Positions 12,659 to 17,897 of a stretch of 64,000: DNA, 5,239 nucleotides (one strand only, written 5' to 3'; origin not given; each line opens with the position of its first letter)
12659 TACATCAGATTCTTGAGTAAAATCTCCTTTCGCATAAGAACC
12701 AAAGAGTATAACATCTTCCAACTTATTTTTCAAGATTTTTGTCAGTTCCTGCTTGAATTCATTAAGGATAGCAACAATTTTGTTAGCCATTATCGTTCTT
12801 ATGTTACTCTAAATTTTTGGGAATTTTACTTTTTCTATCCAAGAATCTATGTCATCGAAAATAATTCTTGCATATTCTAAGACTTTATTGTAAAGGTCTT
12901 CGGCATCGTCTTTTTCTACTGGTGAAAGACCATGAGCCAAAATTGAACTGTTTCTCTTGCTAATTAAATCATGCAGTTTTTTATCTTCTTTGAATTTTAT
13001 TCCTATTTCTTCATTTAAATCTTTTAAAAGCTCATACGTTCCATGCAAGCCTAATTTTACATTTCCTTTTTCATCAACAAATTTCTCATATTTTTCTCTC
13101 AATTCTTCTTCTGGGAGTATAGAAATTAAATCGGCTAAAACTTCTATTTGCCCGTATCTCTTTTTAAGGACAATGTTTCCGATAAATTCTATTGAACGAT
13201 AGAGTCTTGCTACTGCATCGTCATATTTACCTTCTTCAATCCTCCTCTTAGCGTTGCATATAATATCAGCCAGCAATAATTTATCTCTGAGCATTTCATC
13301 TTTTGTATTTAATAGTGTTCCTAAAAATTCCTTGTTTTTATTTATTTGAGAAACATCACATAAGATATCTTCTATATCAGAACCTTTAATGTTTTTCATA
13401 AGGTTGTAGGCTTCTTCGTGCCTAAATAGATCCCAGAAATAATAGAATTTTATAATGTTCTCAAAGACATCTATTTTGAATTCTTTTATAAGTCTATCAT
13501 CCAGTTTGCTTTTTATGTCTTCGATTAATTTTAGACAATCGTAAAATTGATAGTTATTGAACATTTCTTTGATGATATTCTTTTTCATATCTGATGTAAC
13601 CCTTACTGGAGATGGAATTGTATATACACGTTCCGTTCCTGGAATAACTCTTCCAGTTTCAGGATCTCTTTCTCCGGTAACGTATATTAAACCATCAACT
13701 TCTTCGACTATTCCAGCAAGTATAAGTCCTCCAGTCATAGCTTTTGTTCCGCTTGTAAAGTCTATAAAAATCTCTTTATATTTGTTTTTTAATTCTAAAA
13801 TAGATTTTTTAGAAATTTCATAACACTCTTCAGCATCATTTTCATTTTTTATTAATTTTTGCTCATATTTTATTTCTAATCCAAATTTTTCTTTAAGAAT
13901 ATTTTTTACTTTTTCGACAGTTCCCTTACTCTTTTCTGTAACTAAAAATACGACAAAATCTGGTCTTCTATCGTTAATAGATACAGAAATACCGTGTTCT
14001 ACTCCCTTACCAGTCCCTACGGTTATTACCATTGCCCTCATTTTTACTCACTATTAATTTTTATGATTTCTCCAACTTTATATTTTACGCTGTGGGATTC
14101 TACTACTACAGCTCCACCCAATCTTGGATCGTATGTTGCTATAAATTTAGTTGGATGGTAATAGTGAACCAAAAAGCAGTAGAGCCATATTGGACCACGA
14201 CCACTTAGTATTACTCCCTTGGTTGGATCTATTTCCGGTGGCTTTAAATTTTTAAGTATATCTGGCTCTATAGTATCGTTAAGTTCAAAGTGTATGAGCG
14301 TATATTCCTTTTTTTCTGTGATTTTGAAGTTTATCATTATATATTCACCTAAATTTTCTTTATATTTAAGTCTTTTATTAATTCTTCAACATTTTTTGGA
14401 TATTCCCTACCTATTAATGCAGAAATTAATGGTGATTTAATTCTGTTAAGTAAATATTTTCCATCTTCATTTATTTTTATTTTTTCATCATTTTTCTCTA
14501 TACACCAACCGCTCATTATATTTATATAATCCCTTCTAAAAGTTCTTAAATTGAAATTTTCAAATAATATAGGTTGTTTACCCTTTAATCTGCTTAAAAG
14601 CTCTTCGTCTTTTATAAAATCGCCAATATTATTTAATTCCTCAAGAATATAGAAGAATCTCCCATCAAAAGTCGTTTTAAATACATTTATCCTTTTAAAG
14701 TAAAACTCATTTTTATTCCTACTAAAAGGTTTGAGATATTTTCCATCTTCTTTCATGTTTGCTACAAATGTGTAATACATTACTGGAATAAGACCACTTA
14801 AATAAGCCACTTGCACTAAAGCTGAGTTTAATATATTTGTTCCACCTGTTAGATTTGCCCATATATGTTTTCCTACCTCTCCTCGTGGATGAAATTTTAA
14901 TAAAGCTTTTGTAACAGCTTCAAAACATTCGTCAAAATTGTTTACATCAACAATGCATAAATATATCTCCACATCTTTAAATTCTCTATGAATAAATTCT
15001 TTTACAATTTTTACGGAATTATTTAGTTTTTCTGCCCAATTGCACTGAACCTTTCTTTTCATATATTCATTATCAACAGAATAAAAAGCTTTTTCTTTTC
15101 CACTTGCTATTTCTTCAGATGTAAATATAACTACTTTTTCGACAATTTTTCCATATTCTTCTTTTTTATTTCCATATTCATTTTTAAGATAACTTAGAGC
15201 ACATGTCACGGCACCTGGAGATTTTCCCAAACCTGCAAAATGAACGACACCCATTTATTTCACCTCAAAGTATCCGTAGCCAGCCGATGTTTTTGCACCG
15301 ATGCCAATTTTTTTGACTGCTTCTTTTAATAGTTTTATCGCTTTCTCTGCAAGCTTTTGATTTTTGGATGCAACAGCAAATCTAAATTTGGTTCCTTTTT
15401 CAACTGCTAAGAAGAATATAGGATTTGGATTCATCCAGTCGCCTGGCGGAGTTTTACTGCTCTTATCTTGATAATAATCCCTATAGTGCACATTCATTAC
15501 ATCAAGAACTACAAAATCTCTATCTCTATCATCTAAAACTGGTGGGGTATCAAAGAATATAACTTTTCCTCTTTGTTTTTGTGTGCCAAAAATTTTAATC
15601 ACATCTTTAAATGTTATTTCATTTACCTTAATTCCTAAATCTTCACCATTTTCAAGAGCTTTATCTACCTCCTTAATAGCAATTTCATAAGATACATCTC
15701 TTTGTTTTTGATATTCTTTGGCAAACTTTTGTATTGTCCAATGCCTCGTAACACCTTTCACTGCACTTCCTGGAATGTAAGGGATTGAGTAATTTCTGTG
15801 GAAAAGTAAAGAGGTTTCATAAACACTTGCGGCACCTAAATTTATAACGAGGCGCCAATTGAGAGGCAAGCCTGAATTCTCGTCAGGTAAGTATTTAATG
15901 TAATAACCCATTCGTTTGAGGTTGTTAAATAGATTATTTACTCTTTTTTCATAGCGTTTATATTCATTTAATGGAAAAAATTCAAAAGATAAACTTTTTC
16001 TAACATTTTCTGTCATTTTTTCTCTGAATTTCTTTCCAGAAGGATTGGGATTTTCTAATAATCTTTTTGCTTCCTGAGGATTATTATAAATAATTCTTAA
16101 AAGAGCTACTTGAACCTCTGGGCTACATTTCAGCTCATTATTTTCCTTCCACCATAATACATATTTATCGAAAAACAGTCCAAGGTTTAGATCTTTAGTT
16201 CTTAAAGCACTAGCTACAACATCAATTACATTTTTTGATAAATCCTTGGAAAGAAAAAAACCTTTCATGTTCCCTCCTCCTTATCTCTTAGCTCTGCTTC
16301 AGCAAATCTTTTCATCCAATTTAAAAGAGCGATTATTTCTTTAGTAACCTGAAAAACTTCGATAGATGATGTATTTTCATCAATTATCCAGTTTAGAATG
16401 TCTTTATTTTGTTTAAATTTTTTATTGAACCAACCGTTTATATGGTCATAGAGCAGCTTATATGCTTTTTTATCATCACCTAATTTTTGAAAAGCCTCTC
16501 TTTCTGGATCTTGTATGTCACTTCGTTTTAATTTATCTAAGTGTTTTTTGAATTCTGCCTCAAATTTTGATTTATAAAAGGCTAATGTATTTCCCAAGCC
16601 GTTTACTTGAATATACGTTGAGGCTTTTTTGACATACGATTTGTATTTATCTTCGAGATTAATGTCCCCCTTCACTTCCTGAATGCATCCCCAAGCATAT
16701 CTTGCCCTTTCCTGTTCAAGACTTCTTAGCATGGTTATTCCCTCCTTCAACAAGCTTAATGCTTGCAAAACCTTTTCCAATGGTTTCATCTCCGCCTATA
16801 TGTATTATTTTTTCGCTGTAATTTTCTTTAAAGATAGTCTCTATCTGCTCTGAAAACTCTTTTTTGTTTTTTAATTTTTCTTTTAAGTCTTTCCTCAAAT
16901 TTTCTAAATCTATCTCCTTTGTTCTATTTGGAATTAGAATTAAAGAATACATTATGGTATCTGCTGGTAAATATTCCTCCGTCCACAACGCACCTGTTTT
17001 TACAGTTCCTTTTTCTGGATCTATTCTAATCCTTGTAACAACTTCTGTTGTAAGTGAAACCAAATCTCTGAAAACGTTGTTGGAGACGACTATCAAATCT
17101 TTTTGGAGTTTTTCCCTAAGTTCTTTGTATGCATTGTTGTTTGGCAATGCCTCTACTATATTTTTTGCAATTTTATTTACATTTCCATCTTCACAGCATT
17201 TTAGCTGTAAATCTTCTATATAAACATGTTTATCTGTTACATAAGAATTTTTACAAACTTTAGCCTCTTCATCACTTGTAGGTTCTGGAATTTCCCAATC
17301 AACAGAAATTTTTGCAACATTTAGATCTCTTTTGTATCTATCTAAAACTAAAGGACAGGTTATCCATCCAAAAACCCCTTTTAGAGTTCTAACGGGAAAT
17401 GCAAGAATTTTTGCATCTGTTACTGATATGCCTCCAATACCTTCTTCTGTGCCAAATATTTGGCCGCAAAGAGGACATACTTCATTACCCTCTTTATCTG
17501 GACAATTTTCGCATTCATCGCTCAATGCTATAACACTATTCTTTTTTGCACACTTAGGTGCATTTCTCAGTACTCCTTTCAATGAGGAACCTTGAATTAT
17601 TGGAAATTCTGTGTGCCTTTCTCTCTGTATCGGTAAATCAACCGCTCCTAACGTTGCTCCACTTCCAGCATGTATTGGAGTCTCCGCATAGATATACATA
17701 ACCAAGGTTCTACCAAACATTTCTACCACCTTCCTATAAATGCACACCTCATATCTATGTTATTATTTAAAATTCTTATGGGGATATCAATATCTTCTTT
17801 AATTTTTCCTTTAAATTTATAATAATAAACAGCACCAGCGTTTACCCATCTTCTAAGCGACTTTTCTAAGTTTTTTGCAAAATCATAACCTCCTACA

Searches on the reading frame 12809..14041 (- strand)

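Call 25: search_protein_families(library=pfam, proteins=[window:12809-14041:-], max_evalue=0.0001)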
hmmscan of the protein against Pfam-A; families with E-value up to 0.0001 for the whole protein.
window:12809-14041:- (410 aa): 2 families
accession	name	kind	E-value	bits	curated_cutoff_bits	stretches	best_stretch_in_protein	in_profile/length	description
PF09670.15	Cas_Cas02710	-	2.8e-31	108.8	27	1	255-392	11-151/153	Csm6 HEPN domain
PF22205.1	Csm6_6H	-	2.4e-08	34.4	27.6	1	157-229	9-74/93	Csm6 6H domain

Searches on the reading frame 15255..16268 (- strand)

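Call 26: search_protein_families(library=pfam, proteins=[window:15255-16268:-], max_evalue=0.0001)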
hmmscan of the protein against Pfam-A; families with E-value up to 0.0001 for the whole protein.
window:15255-16268:- (337 aa): 1 family
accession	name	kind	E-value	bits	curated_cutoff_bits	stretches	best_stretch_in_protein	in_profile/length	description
PF03787.20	RAMPs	-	3.8e-19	70.3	22.1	1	147-335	15-189/189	RAMP superfamily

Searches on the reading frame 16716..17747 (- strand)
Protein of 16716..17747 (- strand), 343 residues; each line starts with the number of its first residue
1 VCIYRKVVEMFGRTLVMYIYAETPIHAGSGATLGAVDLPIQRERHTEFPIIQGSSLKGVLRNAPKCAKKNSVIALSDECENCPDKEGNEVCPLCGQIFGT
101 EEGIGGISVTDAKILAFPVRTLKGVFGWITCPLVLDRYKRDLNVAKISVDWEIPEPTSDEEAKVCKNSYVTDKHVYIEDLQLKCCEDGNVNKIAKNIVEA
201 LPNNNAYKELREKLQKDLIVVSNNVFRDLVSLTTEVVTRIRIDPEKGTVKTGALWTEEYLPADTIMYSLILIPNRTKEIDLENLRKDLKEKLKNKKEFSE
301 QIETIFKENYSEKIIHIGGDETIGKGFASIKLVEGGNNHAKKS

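Call 26: search_protein_families(library=pfam, proteins=[window:16716-17747:-], max_evalue=0.0001)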
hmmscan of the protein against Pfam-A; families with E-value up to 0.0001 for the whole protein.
window:16716-17747:- (343 aa): 1 family
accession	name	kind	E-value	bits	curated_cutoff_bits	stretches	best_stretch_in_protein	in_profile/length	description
PF03787.20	RAMPs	-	2.9e-25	90.3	22.1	1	19-328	2-188/189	RAMP superfamily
